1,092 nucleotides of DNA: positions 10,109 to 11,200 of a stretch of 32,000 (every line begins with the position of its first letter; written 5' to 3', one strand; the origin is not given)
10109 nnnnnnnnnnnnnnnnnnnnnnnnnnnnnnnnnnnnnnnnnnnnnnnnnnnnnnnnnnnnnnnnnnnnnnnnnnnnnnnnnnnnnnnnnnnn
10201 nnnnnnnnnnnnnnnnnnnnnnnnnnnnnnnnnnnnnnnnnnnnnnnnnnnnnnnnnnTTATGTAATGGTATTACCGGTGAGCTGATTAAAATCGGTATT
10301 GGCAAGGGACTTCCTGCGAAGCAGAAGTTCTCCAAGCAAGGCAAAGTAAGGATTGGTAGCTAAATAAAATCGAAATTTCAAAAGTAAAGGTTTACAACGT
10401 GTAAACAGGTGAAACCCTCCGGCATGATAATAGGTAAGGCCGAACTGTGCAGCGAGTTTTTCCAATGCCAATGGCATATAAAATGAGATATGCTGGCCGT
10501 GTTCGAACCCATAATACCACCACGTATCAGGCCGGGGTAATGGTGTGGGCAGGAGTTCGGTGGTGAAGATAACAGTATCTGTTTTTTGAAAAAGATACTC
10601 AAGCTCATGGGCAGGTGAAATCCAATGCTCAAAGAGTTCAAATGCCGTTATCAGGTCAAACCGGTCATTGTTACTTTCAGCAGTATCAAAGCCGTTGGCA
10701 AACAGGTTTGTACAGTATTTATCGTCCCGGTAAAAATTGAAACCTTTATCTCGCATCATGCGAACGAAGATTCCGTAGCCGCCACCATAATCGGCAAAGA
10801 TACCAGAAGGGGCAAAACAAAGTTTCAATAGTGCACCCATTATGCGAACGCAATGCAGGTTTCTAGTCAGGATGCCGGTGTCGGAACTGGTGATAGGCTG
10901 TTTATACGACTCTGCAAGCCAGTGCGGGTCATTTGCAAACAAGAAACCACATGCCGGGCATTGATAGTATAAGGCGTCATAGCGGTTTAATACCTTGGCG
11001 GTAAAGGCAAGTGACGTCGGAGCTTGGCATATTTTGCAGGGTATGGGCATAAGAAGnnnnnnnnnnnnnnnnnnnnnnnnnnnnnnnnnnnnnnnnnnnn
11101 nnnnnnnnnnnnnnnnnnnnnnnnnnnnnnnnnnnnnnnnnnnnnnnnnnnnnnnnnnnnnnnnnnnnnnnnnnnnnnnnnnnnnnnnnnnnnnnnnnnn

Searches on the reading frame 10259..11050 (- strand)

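Call 35: search_protein_families(library=pfam, proteins=[window:10259-11050:-], max_evalue=0.0001)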
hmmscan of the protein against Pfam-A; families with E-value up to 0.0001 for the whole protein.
window:10259-11050:- (263 aa): 1 family
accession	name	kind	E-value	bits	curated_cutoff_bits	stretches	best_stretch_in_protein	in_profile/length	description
PF13489.12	Methyltransf_23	-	2e-17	63.9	27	1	84-209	25-163/164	Methyltransferase domain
